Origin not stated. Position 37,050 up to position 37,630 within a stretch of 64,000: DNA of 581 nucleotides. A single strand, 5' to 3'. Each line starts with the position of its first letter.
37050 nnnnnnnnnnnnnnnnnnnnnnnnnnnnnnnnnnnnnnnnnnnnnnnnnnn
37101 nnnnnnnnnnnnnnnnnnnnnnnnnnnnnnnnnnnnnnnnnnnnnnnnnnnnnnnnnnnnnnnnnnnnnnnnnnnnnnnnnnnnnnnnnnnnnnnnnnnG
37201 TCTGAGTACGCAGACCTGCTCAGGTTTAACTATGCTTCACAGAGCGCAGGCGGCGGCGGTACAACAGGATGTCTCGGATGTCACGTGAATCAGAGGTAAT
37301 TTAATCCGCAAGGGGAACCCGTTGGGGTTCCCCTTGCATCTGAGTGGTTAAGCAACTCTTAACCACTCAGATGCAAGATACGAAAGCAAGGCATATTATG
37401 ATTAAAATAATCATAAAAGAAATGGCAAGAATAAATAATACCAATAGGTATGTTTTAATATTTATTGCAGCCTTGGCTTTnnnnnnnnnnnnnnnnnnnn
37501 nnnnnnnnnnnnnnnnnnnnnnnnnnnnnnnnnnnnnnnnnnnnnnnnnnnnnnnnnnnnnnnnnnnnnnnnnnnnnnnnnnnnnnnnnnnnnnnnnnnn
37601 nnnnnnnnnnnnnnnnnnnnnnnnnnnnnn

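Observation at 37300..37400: Two back-to-back perfect hairpins (12 bp and 16 bp stems) between the first and second OmcS-like genes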

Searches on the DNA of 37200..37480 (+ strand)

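Call 61: build_rna_model(alignment_id=A4, structure=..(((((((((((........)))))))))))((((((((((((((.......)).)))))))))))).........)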
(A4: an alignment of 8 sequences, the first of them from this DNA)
Model R1 built from alignment A4 (8 sequences, 77 columns); structure: as given.
model positions 72; base pairs 25; branch points 1; effective number of sequences 1.99; information 0.782 bits per position. Calibrated on 0.2 Mb of random sequence (short: E-values are rough).
structure used (alignment columns):
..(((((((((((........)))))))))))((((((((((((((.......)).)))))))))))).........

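Call 63: search_with_rna_model(model_id=R1, sources=[window, L001, L002, L003, L004, L005, L006, L007, L008, L009, L010, L011, L012, L013, L014, L015, L016, L017, L018, L019, L020, L021, L022, L023, L024, L025, L026, L027, L028, L029, L030, L031, L032, L033, L034, L035, L036, L037, L038, L039, L040, L041, L042, L043, L044, L045, L046, L047, L048, L049, L050, L051, L052, L053, L054, L055, L056, L057, L058, L059, L060, L061, L062, L063, L064, L065, L066, L067, L068, L069, L070, L071, L072, L073, L074, L075, L076, L077, L078, L079, L080, L081, L082, L083, L084, L085, L086, L207, L208, L209, L210], max_evalue=10)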
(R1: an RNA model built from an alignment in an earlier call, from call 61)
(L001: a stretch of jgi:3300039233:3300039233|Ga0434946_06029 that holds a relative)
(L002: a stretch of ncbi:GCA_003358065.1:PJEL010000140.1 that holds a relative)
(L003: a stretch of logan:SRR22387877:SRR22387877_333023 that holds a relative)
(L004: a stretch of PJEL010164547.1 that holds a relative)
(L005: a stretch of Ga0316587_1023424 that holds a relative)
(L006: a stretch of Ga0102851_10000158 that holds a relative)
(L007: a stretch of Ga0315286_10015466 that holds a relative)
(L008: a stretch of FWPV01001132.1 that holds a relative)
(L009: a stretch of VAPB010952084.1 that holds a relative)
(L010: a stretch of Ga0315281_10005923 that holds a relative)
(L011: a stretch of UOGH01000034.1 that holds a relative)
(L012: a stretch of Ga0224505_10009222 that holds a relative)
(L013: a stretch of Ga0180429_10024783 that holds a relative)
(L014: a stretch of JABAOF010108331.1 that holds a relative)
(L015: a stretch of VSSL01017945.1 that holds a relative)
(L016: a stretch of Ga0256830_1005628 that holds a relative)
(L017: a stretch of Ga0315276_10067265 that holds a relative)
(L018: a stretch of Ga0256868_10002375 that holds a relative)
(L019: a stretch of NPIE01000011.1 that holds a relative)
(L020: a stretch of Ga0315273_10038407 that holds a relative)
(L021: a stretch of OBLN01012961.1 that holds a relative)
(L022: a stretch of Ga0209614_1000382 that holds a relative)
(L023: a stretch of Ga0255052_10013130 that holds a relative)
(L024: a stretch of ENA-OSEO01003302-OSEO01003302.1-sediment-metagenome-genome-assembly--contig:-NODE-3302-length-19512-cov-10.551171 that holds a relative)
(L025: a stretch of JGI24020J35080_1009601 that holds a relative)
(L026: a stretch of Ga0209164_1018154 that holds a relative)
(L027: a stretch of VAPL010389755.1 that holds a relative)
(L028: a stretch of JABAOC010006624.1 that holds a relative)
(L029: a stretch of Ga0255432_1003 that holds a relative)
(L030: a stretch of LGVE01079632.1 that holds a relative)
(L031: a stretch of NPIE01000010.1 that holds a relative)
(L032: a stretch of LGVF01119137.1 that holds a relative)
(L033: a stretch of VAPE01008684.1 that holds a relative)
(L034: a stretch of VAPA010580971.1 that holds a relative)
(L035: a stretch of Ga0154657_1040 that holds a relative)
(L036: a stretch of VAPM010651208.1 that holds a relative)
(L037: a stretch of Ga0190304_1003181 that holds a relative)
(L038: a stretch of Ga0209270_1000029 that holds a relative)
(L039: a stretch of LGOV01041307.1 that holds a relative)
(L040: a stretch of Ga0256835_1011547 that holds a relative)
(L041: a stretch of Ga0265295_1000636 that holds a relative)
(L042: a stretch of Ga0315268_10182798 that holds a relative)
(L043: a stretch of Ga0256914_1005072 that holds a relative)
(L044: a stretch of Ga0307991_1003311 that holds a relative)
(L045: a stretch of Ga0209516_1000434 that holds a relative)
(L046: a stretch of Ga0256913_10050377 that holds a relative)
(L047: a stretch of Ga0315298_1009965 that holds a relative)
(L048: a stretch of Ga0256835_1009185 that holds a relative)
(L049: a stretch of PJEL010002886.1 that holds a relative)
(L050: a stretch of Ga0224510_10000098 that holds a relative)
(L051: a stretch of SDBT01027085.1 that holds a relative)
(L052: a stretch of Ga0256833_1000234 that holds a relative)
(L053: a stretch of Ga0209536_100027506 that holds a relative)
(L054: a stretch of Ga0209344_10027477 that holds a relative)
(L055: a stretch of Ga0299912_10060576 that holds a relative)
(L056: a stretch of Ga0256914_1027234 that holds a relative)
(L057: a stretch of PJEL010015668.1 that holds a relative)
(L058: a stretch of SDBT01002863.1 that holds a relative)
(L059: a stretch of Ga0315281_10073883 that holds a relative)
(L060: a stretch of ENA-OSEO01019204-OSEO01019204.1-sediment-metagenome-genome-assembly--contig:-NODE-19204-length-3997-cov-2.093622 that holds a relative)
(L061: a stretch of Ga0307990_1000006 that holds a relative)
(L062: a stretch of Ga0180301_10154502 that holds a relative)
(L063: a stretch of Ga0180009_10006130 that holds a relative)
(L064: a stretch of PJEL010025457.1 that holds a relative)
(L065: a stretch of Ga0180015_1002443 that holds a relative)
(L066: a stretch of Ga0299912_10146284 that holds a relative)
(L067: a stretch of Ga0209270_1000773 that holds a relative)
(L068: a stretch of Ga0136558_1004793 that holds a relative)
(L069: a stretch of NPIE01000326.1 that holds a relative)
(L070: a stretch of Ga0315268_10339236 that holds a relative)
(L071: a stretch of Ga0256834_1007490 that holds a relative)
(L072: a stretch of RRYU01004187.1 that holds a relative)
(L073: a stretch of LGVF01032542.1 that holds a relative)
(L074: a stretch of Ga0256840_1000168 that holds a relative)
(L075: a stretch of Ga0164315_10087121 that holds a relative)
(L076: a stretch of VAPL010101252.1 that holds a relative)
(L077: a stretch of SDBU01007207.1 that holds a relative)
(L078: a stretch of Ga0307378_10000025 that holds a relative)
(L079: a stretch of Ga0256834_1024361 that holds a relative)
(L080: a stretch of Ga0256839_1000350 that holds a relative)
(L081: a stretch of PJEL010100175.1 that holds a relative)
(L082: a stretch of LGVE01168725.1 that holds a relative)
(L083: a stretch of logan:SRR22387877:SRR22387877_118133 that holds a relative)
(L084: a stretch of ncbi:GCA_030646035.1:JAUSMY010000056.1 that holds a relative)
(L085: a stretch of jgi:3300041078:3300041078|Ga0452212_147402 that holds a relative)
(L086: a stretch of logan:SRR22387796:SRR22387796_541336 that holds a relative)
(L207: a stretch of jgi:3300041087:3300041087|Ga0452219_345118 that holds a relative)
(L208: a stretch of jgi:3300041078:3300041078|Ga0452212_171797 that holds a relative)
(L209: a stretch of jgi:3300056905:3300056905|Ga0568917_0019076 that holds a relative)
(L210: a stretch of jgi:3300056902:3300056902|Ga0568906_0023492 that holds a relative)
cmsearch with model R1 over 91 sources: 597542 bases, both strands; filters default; matches with E-value up to 10: 19.
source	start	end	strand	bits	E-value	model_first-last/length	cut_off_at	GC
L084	9014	9085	+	96.2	1.6e-21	1-72/72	no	0.38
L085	2735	2806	+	95.6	2.3e-21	1-72/72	no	0.4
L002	4783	4854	+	94.9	3.4e-21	1-72/72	no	0.38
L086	1685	1756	+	94.6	4.1e-21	1-72/72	no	0.39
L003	9082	9153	+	91.6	2.4e-20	1-72/72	no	0.36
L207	1195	1267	+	80.8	1.3e-17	1-72/72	no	0.48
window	37306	37381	+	76.6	1.6e-16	1-72/72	no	0.53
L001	5504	5576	+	75.1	3.7e-16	1-72/72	no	0.48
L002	4802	4872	-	41.1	1.7e-07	1-72/72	no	0.35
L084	9033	9089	-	35.9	3.5e-06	1-72/72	no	0.32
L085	2754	2805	-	35.4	4.8e-06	1-72/72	no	0.33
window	37329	37383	-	34.9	6.5e-06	1-72/72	no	0.45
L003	9101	9158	-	33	1.9e-05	1-72/72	no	0.29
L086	1704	1762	-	31.1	5.9e-05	1-72/72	no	0.29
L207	1187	1224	-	29.7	0.00014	1-72/72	no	0.5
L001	5480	5533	-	24.5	0.0029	1-72/72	no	0.44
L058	1731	1786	-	16.8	0.27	1-72/72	no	0.38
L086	5091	5146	-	11.1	7.4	1-72/72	no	0.27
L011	3018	3082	+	10.8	8.6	1-72/72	no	0.45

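Call 71: search_rna_families(source=window, start=37200, end=37480, threshold=evalue, max_evalue=10)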
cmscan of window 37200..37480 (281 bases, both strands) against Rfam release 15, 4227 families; matches with E-value up to 10: 8.
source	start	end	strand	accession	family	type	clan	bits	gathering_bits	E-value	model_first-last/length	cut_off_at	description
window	37333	37377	-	RF03284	mir-4637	Gene; miRNA;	-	23.8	89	0.017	1-84/84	no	mir-4637 microRNA precursor family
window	37288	37462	-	RF03118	gCoV-5UTR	Cis-reg;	CL00116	20.1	124.9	0.78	1-200/200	no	Gammacoronavirus 5'UTR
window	37257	37390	+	RF02642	Spy491311c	Gene; sRNA;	-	18.7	178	0.32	1-143/143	no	S. pyogenes small RNA Spy491311c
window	37333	37457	+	RF03159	RAGATH-7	Gene; sRNA;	-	15.6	111.8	0.24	1-208/208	no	RAGATH-7 RNA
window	37332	37379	-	RF04109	mir-1305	Gene; miRNA;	-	15.5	63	2.8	1-83/83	no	mir-1305 microRNA precursor family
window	37336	37374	+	RF03828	MIR831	Gene; miRNA;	-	14.2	100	2.1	1-181/181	no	MIR831 microRNA precursor family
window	37390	37427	+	RF01196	snoZ30a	Gene; snRNA; snoRNA; CD-box;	-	12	80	7.3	1-92/92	no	Small nucleolar RNA Z30a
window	37308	37337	+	RF00084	CsrC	Gene; sRNA;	CL00106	10.1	61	0.61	212-241/255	no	CsrC RNA family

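Call 73: search_with_rna_model(model_id=R1, sources=[L211, L212, L213], max_evalue=1, show_alignments=3)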
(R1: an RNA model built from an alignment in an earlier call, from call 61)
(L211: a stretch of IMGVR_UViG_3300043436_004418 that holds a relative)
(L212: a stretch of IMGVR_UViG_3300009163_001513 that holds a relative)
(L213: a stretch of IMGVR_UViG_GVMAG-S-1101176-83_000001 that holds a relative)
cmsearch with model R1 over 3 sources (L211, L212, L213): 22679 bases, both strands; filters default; matches with E-value up to 1: 12.
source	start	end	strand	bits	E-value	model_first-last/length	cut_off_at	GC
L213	565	618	-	33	7.5e-07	1-72/72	no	0.41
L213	589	635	+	25.7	5.5e-05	1-72/72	no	0.51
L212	2235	2316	+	25.5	6e-05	1-72/72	no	0.46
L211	3457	3527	-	23.7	0.00017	1-72/72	no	0.3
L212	2239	2260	-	22.7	0.00031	5-26/72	no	0.64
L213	5865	5889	+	19.7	0.0018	4-27/72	no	0.6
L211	3498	3557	+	19.7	0.0018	1-72/72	no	0.4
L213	5865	5889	-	18.3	0.004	4-27/72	no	0.6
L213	3592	3637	-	16.4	0.013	1-72/72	no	0.5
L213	3611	3661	+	14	0.05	1-72/72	no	0.47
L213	836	854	-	10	0.52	7-24/72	no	0.58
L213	3550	3566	-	9.9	0.57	8-23/72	no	0.65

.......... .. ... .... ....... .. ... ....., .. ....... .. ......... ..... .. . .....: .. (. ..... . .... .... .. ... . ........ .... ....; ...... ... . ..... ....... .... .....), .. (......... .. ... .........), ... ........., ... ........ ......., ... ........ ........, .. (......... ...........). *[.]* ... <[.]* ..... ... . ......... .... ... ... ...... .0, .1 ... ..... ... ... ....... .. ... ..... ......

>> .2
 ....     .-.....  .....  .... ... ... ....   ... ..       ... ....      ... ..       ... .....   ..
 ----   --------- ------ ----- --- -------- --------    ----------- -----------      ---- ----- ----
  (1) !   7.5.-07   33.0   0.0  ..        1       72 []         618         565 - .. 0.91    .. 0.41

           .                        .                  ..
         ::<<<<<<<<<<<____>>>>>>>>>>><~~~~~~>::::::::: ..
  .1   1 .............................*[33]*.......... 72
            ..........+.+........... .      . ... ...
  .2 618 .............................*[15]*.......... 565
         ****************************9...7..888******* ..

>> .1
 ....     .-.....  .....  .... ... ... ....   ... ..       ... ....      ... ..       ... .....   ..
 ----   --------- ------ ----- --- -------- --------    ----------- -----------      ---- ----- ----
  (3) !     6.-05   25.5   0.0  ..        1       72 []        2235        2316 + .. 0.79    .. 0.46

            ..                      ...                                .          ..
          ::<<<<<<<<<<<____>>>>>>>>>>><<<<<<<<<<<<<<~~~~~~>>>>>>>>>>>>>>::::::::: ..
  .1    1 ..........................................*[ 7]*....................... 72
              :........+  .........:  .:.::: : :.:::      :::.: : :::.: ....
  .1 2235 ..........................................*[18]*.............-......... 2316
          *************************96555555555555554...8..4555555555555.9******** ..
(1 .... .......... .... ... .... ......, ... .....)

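Call 77: search_with_rna_model(model_id=R1, sources=[L214], max_evalue=10, filters=off)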
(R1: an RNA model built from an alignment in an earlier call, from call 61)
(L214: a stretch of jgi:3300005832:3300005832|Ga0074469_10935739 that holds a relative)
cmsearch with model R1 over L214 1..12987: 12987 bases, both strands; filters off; matches with E-value up to 10: 14.
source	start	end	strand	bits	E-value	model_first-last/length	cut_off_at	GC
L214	2968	3030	-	16.9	0.0055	1-72/72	no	0.29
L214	2991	3052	+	16.1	0.0087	1-72/72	no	0.24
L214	4412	4465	+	15.4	0.013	1-72/72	no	0.46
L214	6970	7036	+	13.5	0.039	1-72/72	no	0.43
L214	12504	12574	+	8.9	0.58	1-72/72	no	0.39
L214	4362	4448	-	8.8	0.62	1-72/72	no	0.47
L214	6984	7064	-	8.7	0.64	1-72/72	no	0.41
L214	1741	1832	-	7.5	1.3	1-72/72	no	0.43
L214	768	807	+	6.3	2.6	1-72/72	no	0.25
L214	2681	2741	+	5.6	4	1-72/72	no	0.28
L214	6246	6317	-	5.5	4.3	1-72/72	no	0.46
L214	9889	9954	-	5.3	4.7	1-72/72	no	0.3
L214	1602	1647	+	5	5.6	1-72/72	no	0.39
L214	7464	7525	+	4.6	7.4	1-72/72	no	0.34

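Call 79: search_with_rna_model(model_id=R1, source=window, max_evalue=1, filters=off)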
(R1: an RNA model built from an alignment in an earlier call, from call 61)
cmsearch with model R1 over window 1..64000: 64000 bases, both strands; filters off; matches with E-value up to 1: 3.
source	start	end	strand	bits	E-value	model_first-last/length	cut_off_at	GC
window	37306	37381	+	76.5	1.7e-17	1-72/72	no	0.53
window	37329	37383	-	34.9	7e-07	1-72/72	no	0.45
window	63000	63074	-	12.7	0.31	1-72/72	no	0.4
